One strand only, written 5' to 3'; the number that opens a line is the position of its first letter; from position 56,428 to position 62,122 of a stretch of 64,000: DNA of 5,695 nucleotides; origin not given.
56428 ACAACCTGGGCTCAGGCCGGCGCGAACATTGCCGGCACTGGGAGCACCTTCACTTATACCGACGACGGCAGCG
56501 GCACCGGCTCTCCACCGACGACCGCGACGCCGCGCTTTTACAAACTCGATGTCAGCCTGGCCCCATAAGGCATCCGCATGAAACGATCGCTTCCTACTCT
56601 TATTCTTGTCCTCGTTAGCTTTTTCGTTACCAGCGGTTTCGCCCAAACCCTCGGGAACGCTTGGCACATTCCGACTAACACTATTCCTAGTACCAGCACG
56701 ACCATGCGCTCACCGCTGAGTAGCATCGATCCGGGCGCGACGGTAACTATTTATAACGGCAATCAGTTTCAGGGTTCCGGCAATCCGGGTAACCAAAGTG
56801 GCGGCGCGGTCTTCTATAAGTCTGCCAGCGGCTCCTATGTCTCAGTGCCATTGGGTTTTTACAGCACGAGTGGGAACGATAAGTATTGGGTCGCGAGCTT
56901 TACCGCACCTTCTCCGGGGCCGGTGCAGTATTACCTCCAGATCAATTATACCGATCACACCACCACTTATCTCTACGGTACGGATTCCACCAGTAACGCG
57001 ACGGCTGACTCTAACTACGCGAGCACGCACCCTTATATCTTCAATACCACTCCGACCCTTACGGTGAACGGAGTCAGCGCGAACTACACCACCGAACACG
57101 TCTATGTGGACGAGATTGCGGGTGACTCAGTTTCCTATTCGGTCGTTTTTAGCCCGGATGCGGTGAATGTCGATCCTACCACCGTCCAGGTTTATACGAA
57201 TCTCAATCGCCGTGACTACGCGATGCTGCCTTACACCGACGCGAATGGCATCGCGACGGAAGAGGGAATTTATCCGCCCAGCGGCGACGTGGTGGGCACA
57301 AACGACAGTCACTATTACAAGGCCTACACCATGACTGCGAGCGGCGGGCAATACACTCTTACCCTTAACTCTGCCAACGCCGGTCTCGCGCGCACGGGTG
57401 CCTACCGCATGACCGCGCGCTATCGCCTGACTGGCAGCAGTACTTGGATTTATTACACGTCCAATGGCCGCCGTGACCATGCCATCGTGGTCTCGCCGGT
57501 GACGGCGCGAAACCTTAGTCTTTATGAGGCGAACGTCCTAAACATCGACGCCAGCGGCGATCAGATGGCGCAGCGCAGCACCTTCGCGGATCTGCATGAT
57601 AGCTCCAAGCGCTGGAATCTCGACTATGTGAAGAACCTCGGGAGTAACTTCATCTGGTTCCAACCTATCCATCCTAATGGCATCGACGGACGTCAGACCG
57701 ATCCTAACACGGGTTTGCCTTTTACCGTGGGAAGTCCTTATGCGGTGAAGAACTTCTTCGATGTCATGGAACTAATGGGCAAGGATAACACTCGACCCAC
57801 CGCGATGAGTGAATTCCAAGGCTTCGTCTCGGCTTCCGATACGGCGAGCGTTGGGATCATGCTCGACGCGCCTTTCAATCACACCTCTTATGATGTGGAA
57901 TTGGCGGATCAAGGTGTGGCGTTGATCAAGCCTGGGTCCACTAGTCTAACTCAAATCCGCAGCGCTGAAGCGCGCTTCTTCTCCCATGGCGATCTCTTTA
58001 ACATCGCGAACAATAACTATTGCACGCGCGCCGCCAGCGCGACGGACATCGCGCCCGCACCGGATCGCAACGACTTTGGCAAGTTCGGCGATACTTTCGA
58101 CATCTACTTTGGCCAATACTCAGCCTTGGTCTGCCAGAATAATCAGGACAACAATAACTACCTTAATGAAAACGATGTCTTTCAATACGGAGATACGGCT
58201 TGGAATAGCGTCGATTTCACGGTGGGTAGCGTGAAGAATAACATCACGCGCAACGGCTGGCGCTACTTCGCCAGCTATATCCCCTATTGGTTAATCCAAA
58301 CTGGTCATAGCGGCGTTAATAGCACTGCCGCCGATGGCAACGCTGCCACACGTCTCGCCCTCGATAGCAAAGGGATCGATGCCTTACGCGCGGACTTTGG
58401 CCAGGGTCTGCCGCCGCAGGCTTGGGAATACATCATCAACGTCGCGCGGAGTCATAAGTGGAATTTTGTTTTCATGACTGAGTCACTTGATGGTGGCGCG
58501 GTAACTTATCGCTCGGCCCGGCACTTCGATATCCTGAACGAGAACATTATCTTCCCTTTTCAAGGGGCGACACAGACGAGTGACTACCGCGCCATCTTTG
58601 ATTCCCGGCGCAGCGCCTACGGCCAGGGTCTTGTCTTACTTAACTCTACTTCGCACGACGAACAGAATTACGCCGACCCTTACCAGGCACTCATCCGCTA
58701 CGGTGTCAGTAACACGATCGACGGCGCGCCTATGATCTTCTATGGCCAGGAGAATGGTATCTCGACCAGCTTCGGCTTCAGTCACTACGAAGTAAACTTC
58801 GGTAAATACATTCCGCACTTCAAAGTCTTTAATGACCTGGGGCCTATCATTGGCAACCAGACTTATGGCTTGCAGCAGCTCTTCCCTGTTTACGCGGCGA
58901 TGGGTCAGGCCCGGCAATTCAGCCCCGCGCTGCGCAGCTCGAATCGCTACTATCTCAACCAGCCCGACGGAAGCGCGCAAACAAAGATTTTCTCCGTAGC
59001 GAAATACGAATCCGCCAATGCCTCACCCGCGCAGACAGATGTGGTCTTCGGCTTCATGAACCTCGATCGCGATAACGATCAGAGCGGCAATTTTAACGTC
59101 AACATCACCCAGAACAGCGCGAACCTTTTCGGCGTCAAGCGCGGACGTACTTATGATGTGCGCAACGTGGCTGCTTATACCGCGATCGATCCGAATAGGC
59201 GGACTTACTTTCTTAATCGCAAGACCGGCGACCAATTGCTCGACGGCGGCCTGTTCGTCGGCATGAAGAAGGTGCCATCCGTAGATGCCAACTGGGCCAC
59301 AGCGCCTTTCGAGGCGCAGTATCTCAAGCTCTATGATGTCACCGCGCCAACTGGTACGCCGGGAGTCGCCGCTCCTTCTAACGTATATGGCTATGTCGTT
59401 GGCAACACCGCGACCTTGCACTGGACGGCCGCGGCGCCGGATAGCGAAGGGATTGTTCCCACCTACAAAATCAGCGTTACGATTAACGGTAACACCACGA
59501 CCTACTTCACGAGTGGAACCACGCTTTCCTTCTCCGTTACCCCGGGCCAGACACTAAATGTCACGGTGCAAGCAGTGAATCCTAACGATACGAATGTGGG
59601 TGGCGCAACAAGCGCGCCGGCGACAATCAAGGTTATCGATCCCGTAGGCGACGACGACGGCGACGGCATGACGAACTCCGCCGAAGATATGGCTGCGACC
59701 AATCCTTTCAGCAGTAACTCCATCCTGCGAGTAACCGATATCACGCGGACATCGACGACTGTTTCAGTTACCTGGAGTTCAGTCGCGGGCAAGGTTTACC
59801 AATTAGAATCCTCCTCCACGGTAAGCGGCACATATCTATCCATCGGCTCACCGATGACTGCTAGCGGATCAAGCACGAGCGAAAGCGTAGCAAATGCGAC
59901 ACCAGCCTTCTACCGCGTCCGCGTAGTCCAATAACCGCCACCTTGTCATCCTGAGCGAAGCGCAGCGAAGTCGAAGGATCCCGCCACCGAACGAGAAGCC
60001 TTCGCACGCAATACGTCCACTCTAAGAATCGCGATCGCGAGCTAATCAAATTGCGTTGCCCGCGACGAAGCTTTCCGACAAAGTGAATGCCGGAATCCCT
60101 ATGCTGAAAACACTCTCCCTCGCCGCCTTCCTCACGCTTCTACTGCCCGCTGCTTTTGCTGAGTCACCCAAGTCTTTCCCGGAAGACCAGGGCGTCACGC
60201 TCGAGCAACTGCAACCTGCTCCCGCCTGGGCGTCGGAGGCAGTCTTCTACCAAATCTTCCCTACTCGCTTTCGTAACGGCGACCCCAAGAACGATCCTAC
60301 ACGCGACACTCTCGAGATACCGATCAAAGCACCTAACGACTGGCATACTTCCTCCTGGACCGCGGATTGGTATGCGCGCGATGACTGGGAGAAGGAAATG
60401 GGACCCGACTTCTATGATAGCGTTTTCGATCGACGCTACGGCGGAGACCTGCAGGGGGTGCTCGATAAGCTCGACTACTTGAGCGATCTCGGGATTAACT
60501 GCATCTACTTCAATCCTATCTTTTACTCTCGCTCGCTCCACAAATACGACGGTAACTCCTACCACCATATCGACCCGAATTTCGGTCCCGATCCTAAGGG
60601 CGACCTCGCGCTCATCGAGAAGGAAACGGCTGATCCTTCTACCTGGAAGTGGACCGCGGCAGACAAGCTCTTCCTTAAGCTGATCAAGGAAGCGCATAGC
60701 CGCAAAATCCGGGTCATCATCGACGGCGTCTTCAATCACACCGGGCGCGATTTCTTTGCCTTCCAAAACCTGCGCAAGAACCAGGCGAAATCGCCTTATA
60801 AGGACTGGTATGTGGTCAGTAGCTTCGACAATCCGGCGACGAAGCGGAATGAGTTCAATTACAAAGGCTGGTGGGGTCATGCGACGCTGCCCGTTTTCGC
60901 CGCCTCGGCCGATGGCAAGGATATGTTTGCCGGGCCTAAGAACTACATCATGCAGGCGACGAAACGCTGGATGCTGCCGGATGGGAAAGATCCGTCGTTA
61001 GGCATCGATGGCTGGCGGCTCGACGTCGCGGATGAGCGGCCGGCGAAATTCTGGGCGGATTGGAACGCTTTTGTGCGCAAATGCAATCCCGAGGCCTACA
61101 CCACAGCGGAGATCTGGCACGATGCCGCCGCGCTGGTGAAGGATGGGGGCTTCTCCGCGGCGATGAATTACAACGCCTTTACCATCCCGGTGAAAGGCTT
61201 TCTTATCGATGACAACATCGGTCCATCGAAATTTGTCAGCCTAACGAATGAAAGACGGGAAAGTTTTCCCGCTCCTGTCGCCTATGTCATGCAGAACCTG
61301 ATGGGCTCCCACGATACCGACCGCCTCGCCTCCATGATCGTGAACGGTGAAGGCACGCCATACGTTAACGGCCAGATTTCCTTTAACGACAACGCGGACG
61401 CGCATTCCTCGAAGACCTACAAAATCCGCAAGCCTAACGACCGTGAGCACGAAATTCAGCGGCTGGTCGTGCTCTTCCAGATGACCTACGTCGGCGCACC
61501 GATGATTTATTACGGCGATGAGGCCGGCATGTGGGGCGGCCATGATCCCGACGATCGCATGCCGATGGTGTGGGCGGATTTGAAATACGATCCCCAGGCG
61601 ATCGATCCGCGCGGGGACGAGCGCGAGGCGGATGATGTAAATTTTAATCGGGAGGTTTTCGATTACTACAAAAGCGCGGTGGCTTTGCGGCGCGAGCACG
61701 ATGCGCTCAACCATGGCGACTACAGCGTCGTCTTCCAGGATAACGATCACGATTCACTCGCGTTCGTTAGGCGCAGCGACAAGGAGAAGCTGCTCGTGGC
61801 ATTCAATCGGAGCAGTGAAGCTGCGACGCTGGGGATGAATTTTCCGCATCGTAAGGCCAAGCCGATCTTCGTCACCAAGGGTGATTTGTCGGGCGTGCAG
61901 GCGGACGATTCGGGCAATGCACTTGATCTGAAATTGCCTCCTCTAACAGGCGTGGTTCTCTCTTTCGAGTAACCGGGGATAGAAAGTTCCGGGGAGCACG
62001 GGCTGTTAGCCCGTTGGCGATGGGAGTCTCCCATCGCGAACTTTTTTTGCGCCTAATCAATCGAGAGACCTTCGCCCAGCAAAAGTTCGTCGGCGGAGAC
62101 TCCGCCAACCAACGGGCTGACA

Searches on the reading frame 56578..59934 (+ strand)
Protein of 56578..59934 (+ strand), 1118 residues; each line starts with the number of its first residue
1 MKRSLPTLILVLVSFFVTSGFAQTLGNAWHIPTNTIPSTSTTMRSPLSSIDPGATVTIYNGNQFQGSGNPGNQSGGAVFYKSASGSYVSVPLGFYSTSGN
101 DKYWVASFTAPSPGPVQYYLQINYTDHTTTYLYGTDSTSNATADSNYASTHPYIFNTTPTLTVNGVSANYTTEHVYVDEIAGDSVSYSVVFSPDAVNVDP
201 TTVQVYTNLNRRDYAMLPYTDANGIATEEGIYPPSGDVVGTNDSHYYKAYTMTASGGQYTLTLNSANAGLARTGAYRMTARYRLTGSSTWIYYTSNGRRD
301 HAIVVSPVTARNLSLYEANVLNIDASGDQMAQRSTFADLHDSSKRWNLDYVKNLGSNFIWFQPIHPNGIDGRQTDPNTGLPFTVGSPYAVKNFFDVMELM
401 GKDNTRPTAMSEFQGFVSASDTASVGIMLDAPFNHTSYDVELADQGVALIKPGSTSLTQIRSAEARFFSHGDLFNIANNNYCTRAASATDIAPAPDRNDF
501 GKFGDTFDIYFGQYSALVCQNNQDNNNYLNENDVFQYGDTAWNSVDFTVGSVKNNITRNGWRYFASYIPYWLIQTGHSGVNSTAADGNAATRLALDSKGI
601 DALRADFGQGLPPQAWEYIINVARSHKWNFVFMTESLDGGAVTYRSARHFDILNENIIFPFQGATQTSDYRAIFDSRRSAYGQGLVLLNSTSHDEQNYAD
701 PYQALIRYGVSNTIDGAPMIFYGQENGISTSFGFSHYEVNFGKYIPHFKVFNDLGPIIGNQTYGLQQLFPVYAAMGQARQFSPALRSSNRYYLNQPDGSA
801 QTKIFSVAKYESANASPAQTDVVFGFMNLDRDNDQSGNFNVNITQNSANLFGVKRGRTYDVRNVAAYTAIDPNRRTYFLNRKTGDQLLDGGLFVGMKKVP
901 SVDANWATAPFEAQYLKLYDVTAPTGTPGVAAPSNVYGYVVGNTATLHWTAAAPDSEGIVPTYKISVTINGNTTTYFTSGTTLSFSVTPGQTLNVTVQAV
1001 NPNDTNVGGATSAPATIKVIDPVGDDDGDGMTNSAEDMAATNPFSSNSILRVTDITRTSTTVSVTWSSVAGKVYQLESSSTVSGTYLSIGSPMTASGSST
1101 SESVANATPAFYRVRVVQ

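Call 9: search_protein_families(library=pfam, proteins=[window:56578-59934:+], max_evalue=0.001)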
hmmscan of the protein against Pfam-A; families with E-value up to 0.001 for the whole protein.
window:56578-59934:+ (1118 aa): 1 family
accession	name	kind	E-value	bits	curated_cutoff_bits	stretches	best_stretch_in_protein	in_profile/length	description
PF00128.31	Alpha-amylase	-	2.5e-06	27.5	22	1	348-446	25-102/446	Alpha amylase, catalytic domain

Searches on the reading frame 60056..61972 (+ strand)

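Call 9: search_protein_families(library=pfam, proteins=[window:60056-61972:+], max_evalue=0.001)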
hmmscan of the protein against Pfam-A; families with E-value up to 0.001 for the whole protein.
window:60056-61972:+ (638 aa): 4 families
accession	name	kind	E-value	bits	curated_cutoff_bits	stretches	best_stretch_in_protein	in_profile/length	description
PF00128.31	Alpha-amylase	-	5.5e-49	168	22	2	206-554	69-446/446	Alpha amylase, catalytic domain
PF16657.11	Malt_amylase_C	-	2.2e-07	31.3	27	1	554-604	1-49/75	Maltogenic Amylase, C-terminal domain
PF02806.24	Alpha-amylase_C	-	8.9e-06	26.4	21.2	1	560-637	4-94/95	Alpha amylase, C-terminal all-beta domain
PF11941.14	DUF3459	-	0.00047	20.9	22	1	538-613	2-76/90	Domain of unknown function (DUF3459)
